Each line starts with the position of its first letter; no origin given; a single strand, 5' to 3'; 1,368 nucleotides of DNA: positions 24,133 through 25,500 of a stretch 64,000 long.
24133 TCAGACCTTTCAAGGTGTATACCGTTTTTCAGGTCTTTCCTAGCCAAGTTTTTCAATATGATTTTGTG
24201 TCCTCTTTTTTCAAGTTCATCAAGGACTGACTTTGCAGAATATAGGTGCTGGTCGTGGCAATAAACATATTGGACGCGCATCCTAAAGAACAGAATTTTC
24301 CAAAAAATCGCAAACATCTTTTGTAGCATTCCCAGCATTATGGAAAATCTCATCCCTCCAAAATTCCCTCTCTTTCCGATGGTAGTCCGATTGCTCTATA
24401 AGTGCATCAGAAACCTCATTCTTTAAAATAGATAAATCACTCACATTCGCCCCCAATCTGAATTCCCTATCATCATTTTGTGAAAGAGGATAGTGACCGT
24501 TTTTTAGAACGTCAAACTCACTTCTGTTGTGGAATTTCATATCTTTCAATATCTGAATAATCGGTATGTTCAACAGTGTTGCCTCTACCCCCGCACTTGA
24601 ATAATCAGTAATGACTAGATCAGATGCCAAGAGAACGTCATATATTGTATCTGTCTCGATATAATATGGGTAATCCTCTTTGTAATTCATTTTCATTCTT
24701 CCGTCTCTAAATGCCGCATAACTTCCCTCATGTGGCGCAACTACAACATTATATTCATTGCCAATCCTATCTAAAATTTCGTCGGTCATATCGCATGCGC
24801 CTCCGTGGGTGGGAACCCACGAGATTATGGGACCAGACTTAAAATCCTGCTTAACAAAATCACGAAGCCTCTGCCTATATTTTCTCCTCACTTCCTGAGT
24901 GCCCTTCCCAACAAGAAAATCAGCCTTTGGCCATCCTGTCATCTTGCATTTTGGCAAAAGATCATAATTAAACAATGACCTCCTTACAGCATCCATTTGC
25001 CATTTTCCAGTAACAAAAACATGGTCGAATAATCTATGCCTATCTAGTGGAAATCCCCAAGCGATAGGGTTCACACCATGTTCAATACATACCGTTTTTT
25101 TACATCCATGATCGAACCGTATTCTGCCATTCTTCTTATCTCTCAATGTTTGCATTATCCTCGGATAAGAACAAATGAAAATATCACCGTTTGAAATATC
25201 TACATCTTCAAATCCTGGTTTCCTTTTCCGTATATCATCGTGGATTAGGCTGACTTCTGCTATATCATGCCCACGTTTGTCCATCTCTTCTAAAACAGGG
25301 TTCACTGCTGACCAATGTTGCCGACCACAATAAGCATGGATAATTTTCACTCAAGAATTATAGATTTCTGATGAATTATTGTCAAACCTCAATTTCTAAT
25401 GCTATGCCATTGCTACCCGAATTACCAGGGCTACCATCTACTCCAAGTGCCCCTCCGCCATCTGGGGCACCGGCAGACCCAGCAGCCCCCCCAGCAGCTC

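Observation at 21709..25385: Phage-encoded CDP-alditol/teichoic-acid-like polymer pathway beside the tail fibre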

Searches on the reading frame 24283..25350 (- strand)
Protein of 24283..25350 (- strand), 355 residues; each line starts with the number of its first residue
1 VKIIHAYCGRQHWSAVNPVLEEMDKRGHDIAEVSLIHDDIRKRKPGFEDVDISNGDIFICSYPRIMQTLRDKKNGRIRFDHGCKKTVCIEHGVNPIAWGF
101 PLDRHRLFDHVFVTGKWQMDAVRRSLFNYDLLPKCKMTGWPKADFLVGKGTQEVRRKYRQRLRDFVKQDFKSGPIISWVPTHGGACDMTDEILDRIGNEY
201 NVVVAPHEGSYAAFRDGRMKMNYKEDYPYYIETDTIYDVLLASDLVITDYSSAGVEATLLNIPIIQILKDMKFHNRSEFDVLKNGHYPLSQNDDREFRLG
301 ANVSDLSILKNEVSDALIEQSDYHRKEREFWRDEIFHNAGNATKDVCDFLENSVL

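Call 3: search_protein_families(library=pfam, proteins=[window:24283-25350:-], max_evalue=0.01)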
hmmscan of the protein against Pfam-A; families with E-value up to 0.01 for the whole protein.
window:24283-25350:- (355 aa): 1 family
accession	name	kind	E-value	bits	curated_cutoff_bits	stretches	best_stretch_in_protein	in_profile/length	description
PF04464.20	Glyphos_transf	-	9.6e-11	41.7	22.1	1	109-274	136-299/367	CDP-Glycerol:Poly(glycerophosphate) glycerophosphotransferase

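Call 4: search_protein_families(library=phrogs, proteins=[window:24283-25350:-], max_evalue=0.001)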
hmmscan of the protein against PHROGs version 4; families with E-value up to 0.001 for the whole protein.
window:24283-25350:- (355 aa): 0 families

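Call 8: search_dna_similar(query=window:24283-25350:-, collection=phages, mode=protein, max_rows=25)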
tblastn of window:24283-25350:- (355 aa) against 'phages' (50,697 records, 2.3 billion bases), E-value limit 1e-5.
No match.

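Call 15: find_related_loci(query=window:24283-25350:-, collection=viral_contigs, flank=10000)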
Query window:24283-25350:- (355 aa) in viral_contigs; peptide patterns used: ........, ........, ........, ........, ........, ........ (x = any residue, [..] = any of these).
2 stretches matched a pattern, but none encodes a relative of the query by tblastn (E <= 1e-3).

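Call 16: find_homologous_proteins(query=window:24283-25350:-)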
Query window:24283-25350:- (355 aa): 10 proteins with E <= 0.001 among 1169 candidates.
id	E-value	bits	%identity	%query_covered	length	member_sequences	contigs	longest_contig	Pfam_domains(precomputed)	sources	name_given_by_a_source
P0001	4.5e-235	798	100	96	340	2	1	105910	PF04464.21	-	-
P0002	2.3e-154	532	63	99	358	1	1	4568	PF04464.21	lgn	-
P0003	3.4e-133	462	61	90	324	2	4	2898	PF04464.21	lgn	-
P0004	2.4e-130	453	56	99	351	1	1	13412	PF04464.21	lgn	-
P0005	8.8e-128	445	55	99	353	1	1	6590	PF04464.21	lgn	-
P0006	9.4e-127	441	55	99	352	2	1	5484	PF04464.21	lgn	-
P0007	4.3e-111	390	51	99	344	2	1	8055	-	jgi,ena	-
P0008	1.2e-96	342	48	99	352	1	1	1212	PF04464.21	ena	-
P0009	1.1e-86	309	45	100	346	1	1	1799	PF04464.21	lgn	-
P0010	5.0e-79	284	43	99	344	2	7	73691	PF04464.21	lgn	-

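Call 17: find_encoding_contigs(protein=P0010, flank=10000, max_places=3)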
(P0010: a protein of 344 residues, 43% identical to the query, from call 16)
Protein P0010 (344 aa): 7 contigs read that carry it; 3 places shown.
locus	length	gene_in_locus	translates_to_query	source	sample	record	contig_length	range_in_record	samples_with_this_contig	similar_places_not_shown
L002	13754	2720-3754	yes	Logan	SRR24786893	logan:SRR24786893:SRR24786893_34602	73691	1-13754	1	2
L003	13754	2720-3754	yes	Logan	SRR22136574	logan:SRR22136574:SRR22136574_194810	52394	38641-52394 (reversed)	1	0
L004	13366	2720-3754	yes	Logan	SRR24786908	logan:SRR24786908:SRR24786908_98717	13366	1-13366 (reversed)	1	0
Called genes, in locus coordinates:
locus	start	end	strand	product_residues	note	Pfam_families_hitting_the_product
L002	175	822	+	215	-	PF00092:VWA, PF13519:VWA_2 (weak)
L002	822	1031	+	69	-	-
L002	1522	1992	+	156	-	-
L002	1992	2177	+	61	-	-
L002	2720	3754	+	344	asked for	PF04464:Glyphos_transf (faint)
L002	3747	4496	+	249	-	PF13489:Methyltransf_23, PF08242:Methyltransf_12 (weak)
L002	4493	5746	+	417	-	PF01128:IspD, PF12804:NTP_transf_3, PF00106:adh_short, PF13561:adh_short_C2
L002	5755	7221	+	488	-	PF20706:GT4-conflict (weak), PF00534:Glycos_transf_1, PF13692:Glyco_trans_1_4, PF13524:Glyco_trans_1_2 (weak)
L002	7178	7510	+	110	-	-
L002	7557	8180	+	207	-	PF01844:HNH, PF14279:HNH_5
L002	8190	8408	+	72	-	-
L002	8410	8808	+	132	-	-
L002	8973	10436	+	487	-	-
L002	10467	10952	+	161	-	-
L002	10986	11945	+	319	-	-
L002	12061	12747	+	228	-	-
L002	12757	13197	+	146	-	-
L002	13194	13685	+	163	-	-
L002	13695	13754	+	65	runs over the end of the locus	-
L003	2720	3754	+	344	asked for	PF04464:Glyphos_transf (faint)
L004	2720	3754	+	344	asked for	PF04464:Glyphos_transf (faint)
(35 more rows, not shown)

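Call 18: find_encoding_contigs(protein=P0004, flank=10000, max_places=2)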
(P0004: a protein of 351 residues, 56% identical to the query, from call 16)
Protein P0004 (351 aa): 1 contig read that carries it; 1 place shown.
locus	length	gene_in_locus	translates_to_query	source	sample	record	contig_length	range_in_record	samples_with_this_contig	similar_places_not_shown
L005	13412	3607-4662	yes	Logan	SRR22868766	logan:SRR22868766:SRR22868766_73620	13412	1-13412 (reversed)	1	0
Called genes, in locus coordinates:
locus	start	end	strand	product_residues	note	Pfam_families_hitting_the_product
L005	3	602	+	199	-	?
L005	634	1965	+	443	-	-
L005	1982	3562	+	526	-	PF07484:Collar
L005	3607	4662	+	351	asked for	PF04464:Glyphos_transf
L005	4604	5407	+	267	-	PF13489:Methyltransf_23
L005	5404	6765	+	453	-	PF01128:IspD, PF12804:NTP_transf_3, PF00106:adh_short, PF13561:adh_short_C2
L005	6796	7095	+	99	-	-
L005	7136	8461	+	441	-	PF13692:Glyco_trans_1_4 (weak), PF00534:Glycos_transf_1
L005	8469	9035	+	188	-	PF13539:Peptidase_M15_4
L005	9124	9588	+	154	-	-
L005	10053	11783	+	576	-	PF00270:DEAD, PF04851:ResIII, PF18766:SWI2_SNF2, PF00271:Helicase_C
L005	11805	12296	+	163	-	-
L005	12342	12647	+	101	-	PF13560:HTH_31 (weak), PF01381:HTH_3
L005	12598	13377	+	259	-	PF01612:DNA_pol_A_exo1 (faint), PF00929:RNase_T, PF20600:ExoX-like_C (weak)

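Call 19: search_protein_families(library=ncbifam, proteins=[window:24283-25350:-, L005:5404-6765:+, L002:4493-5746:+, L005:4604-5407:+], max_evalue=0.01)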
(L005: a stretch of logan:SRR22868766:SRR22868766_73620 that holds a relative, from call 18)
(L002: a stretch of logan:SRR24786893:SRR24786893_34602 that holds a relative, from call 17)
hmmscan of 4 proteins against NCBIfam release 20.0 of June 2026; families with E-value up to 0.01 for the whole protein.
window:24283-25350:- (355 aa): 4 families
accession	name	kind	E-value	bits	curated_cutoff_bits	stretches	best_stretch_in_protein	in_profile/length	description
TIGR04396.2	surf_polysacc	subfamily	1.4e-06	27.7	125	1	230-271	251-292/427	surface carbohydrate biosynthesis protein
NF046086.1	BFO_1060_trans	domain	8.5e-05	21.8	200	1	216-278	235-300/365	BFO_1060 family glycosyltransferase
NF041711.1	TagprimaseTarB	equivalog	0.00018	20.9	500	1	236-270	261-295/362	teichoic acid glycerol-phosphate primase TarB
NF041712.1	techglyph_taseTarF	equivalog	0.0018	17.4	550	1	234-349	279-385/388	teichoic acid glycerol-phosphate transferase TarF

L005:5404-6765:+ (453 aa): 176 families (the best 25 are shown)
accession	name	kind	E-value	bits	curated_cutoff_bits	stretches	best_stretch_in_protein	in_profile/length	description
TIGR00453.1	ispD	equivalog_domain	1.5e-45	155.3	181.3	1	5-230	2-218/219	2-C-methyl-D-erythritol 4-phosphate cytidylyltransferase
NF006899.0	PRK09382.1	equivalog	1.1e-34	120.2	417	1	3-237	7-226/387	bifunctional 2-C-methyl-D-erythritol 4-phosphate cytidylyltransferase/2-C-methyl-D-erythritol 2,4-cyclodiphosphate synthase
NF001186.0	PRK00155.2-3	equivalog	7.9e-34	117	253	1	4-229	6-220/224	2-C-methyl-D-erythritol 4-phosphate cytidylyltransferase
NF001183.0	PRK00155.1-3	subfamily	6.5e-33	114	166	1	5-232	4-232/237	D-ribitol-5-phosphate cytidylyltransferase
NF009924.0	PRK13385.1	subfamily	2.5e-20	73.1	342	1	1-232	1-224/230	2-C-methyl-D-erythritol 4-phosphate cytidylyltransferase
NF006074.0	PRK08220.1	equivalog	3.3e-18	66.2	312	1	239-418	3-194/251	2,3-dihydro-2,3-dihydroxybenzoate dehydrogenase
TIGR04316.1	dhbA_paeA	equivalog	3.3e-16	59.6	300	1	290-418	73-194/250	2,3-dihydro-2,3-dihydroxybenzoate dehydrogenase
NF006509.0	PRK08945.1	equivalog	3.5e-15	55.9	269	1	320-430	113-225/248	YciK family oxidoreductase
NF047420.2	EF_P_mod_YmfI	equivalog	1.3e-14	54.5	238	1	285-423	67-196/236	elongation factor P 5-aminopentanone reductase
NF005559.1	PRK07231.1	subfamily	1.4e-13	50.9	215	2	329-418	109-200/249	glucose 1-dehydrogenase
NF006073.0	PRK08219.1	equivalog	2.3e-13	50.4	218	1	245-443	4-217/227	SDR family oxidoreductase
NF005095.0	PRK06523.1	subfamily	9.6e-13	48.2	231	1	293-421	79-203/261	oxidoreductase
NF005893.0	PRK07856.1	equivalog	1.5e-12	47.4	255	1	342-418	121-196/255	SDR family oxidoreductase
NF009464.0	PRK12824.1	subfamily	2.6e-12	47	269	1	284-415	73-196/245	3-oxoacyl-ACP reductase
NF005075.0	PRK06500.1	equivalog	2.6e-12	46.7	336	1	348-417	125-196/249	SDR family oxidoreductase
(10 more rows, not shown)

L002:4493-5746:+ (417 aa): 133 families (the best 25 are shown)
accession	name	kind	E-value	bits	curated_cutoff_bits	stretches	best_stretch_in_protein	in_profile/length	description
TIGR00453.1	ispD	equivalog_domain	1.8e-48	164.9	181.3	1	5-210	2-218/219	2-C-methyl-D-erythritol 4-phosphate cytidylyltransferase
NF001186.0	PRK00155.2-3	equivalog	5.2e-40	137.3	253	1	2-210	4-221/224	2-C-methyl-D-erythritol 4-phosphate cytidylyltransferase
NF006899.0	PRK09382.1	equivalog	3.4e-34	118.6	417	1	2-212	6-221/387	bifunctional 2-C-methyl-D-erythritol 4-phosphate cytidylyltransferase/2-C-methyl-D-erythritol 2,4-cyclodiphosphate synthase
NF001183.0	PRK00155.1-3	subfamily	2e-27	96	166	1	5-210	4-230/237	D-ribitol-5-phosphate cytidylyltransferase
NF009924.0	PRK13385.1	subfamily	2.8e-24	86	342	1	5-208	5-220/230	2-C-methyl-D-erythritol 4-phosphate cytidylyltransferase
TIGR04316.1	dhbA_paeA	equivalog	7.8e-16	58.4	300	1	271-381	79-193/250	2,3-dihydro-2,3-dihydroxybenzoate dehydrogenase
NF006074.0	PRK08220.1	equivalog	8.5e-16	58.3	312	1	275-381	83-193/251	2,3-dihydro-2,3-dihydroxybenzoate dehydrogenase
NF006073.0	PRK08219.1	equivalog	2.7e-15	56.7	218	1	277-410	83-220/227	SDR family oxidoreductase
NF005095.0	PRK06523.1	subfamily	7.8e-15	55.1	231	1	286-405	101-223/261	oxidoreductase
NF006509.0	PRK08945.1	equivalog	6e-13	48.5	269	1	314-403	143-234/248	YciK family oxidoreductase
NF005559.1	PRK07231.1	subfamily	2.1e-11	43.8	215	1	279-380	95-198/249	glucose 1-dehydrogenase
NF009466.0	PRK12826.1-2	subfamily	2.5e-11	43.5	222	1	281-396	98-223/248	3-oxoacyl-ACP reductase FabG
NF005489.0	PRK07102.1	equivalog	3.7e-11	43.1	267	1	266-399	75-210/243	SDR family oxidoreductase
NF047420.2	EF_P_mod_YmfI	equivalog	7.7e-11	42.2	238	1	281-380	89-190/236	elongation factor P 5-aminopentanone reductase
NF005893.0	PRK07856.1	equivalog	9.6e-11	41.4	255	1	311-380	121-194/255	SDR family oxidoreductase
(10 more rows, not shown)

L005:4604-5407:+ (267 aa): 1 family
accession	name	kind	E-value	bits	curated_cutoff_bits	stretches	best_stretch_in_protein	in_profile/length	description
NF005640.0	PRK07402.1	equivalog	0.0032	17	219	0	177-236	101-158/200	precorrin-6Y C5,15-methyltransferase subunit CbiT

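Call 21: find_encoding_contigs(protein=P0002, flank=10000, max_places=2)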
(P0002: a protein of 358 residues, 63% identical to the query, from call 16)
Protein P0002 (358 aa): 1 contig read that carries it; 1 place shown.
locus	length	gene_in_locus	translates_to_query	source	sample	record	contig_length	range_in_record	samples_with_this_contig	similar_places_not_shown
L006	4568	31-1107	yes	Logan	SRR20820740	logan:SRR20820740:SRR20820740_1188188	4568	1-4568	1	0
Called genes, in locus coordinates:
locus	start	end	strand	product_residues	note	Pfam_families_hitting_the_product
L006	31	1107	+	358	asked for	PF04464:Glyphos_transf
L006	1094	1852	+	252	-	PF13489:Methyltransf_23 (weak)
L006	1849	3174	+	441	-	PF01128:IspD, PF12804:NTP_transf_3, PF00106:adh_short, PF13561:adh_short_C2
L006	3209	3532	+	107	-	-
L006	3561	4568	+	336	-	?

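Call 22: find_encoding_contigs(protein=P0007, flank=10000, max_places=2)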
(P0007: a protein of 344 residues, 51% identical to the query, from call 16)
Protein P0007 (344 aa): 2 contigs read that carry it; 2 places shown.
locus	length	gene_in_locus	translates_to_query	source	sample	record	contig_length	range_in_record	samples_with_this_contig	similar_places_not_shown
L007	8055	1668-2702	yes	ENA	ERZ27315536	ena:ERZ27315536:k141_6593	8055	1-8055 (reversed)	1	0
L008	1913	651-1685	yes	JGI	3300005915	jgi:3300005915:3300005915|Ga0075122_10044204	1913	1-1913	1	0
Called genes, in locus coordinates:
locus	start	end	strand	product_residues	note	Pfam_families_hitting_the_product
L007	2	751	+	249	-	?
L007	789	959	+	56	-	-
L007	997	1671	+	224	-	-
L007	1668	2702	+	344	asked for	-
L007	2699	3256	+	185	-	PF13578:Methyltransf_24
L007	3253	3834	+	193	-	PF12804:NTP_transf_3 (weak), PF01128:IspD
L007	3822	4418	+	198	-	PF04321:RmlD_sub_bind (weak), PF13561:adh_short_C2, PF00106:adh_short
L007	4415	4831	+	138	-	PF01894:YjbQ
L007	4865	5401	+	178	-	PF08241:Methyltransf_11 (weak), PF13649:Methyltransf_25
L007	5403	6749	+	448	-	PF13692:Glyco_trans_1_4, PF00534:Glycos_transf_1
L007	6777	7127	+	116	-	-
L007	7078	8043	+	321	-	PF01510:Amidase_2, PF00395:SLH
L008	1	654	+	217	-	?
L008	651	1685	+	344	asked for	-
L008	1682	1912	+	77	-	?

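Call 23: find_encoding_contigs(protein=P0005, flank=10000, max_places=2)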
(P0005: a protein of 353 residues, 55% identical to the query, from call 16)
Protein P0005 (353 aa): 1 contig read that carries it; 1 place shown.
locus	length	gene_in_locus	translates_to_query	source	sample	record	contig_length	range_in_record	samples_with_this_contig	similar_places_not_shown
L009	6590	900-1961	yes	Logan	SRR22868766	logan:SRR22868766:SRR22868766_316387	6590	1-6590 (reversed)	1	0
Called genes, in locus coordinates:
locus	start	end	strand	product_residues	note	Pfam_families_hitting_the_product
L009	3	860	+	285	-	?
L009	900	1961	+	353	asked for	PF04464:Glyphos_transf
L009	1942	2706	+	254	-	PF13489:Methyltransf_23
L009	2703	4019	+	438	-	PF01128:IspD, PF12804:NTP_transf_3, PF00106:adh_short, PF13561:adh_short_C2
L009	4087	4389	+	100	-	-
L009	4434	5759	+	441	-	PF13692:Glyco_trans_1_4 (weak), PF00534:Glycos_transf_1 (weak)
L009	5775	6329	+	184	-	-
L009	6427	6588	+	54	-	?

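Call 24: find_encoding_contigs(protein=P0006, flank=10000, max_places=2)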
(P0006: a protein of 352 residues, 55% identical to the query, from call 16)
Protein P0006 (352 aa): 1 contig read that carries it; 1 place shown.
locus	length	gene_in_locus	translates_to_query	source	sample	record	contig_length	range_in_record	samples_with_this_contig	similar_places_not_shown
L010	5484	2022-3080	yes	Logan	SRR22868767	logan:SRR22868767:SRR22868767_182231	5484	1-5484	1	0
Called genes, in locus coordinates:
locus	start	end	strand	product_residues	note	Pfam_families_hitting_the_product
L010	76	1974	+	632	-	-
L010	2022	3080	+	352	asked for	PF04464:Glyphos_transf (weak)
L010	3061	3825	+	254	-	PF13489:Methyltransf_23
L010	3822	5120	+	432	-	PF01128:IspD, PF12804:NTP_transf_3, PF00106:adh_short, PF13561:adh_short_C2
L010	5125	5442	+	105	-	-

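Call 30: search_solved_structures(query=window:24283-25350:-, max_evalue=1, show_alignments=2)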
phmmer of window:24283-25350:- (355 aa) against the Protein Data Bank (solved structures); distinct sequences matched with E-value up to 1: 0.

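Call 34: search_protein_families(library=pfam, proteins=[L007:997-1671:+, L007:2-751:+, L005:634-1965:+, L002:8973-10436:+, L002:1522-1992:+], max_evalue=0.01)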
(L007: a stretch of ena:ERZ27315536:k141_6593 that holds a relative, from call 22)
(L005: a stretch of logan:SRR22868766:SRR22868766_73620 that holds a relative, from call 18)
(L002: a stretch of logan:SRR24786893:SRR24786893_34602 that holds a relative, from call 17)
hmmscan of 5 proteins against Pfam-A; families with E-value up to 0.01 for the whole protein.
L007:997-1671:+ (224 aa): 0 families

L007:2-751:+ (249 aa): 0 families

L005:634-1965:+ (443 aa): 1 family
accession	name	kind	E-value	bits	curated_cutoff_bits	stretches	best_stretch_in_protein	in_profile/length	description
PF06605.17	Prophage_tail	-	0.00014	22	31.3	1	221-425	45-245/250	Prophage endopeptidase tail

L002:8973-10436:+ (487 aa): 3 families
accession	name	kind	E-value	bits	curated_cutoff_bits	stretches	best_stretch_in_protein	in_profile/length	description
PF14197.11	Cep57_CLD_2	-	2.3e-05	24.9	27.1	0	353-393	23-63/67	Centrosome localisation domain of PPC89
PF24423.1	OVT1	-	0.0035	18.1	30.9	1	303-365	27-89/100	Major antigen, helical domain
PF17749.6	MIP-T3_C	-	0.0062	17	25.8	0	295-401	15-104/154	Microtubule-binding protein MIP-T3 C-terminal region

L002:1522-1992:+ (156 aa): 1 family
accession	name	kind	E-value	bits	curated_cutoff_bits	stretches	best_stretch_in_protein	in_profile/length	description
PF01400.30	Astacin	-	0.0012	19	22.5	1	94-127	60-91/189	Astacin (Peptidase family M12A)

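Call 35: search_protein_representatives(protein=window:24283-25350:-)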
Query: 355 residues. Proteins with E-value up to 0.001 (for the whole library): 38; up to 1e-10: 6; up to 1e-30: 6. The best 38 are listed.
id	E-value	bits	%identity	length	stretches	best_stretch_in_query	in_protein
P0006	3.0e-127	441.2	56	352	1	1-352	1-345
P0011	1.9e-99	349.7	50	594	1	1-352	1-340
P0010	1.6e-79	284.2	46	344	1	1-352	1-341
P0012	1.6e-51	192.1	37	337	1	1-354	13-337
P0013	1.1e-43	166.3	36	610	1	3-354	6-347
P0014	6.2e-35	137.5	33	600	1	2-339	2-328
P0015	8.0e-10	54.8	29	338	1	15-352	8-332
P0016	8.6e-09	51.5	31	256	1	132-352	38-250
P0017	1.3e-07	47.6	36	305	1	88-350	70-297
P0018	2.4e-07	46.7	29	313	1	81-348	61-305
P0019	2.8e-07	46.5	31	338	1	134-351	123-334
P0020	7.2e-07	45.1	32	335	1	75-352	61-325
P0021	1.2e-06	44.4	32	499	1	57-274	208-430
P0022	4.3e-06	42.6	26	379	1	138-351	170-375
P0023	5.2e-06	42.3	31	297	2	81-269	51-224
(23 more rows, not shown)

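Call 36: search_protein_families(library=pfam, proteins=[P0011, P0013, P0014, P0012, P0015, P0017, P0021, P0020], max_evalue=0.001)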
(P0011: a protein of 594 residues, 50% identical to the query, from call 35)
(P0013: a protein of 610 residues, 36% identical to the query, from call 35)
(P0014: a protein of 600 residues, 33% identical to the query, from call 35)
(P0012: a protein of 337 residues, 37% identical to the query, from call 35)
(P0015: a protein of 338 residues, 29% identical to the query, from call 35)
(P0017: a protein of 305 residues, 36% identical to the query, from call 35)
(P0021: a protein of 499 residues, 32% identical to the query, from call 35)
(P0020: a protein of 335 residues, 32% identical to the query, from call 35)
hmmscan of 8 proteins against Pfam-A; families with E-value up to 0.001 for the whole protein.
P0011 (594 aa): 2 families
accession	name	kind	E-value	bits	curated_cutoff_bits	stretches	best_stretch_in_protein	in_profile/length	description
PF13489.12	Methyltransf_23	-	5.4e-09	36.4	27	1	403-562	46-156/164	Methyltransferase domain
PF04464.20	Glyphos_transf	-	0.00093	18.7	22.1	0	205-262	241-298/367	CDP-Glycerol:Poly(glycerophosphate) glycerophosphotransferase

P0013 (610 aa): 5 families
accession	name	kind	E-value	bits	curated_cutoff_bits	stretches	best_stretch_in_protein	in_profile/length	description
PF04464.20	Glyphos_transf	-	3.7e-13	49.6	22.1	1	100-257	132-291/367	CDP-Glycerol:Poly(glycerophosphate) glycerophosphotransferase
PF13489.12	Methyltransf_23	-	1.1e-12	48.4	27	1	470-583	39-160/164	Methyltransferase domain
PF08242.18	Methyltransf_12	-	5e-05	24.4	30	1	494-534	58-98/98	Methyltransferase domain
PF13847.12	Methyltransf_31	-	5.7e-05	23.3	27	1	483-540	60-113/145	Methyltransferase domain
PF08241.18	Methyltransf_11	-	6.4e-05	24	21.2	1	494-535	51-94/95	Methyltransferase domain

P0014 (600 aa): 3 families
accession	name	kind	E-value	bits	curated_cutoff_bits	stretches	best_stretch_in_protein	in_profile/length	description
PF13489.12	Methyltransf_23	-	1.6e-14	54.4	27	1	453-576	32-163/164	Methyltransferase domain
PF04464.20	Glyphos_transf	-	2.2e-10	40.5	22.1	1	95-253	131-291/367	CDP-Glycerol:Poly(glycerophosphate) glycerophosphotransferase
PF08242.18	Methyltransf_12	-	0.00019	22.5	30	1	485-523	64-97/98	Methyltransferase domain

P0012 (337 aa): 1 family
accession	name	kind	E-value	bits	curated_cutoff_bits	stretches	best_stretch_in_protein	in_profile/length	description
PF04464.20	Glyphos_transf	-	4.3e-07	29.6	22.1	1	192-334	232-366/367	CDP-Glycerol:Poly(glycerophosphate) glycerophosphotransferase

P0015 (338 aa): 1 family
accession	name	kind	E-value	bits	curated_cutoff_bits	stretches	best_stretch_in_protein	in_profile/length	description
PF04464.20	Glyphos_transf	-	1.1e-08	35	22.1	1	117-245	156-291/367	CDP-Glycerol:Poly(glycerophosphate) glycerophosphotransferase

P0017 (305 aa): 1 family
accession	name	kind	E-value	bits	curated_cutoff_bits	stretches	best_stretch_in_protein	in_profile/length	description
PF04464.20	Glyphos_transf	-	8.9e-17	61.5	22.1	1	86-297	132-365/367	CDP-Glycerol:Poly(glycerophosphate) glycerophosphotransferase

P0021 (499 aa): 1 family
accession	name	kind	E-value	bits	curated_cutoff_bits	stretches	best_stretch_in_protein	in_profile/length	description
PF04464.20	Glyphos_transf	-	2.5e-72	244.3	22.1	1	142-491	8-364/367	CDP-Glycerol:Poly(glycerophosphate) glycerophosphotransferase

P0020 (335 aa): 1 family
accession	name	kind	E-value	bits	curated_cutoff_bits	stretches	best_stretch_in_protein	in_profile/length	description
PF04464.20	Glyphos_transf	-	9.2e-15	54.9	22.1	1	113-324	159-366/367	CDP-Glycerol:Poly(glycerophosphate) glycerophosphotransferase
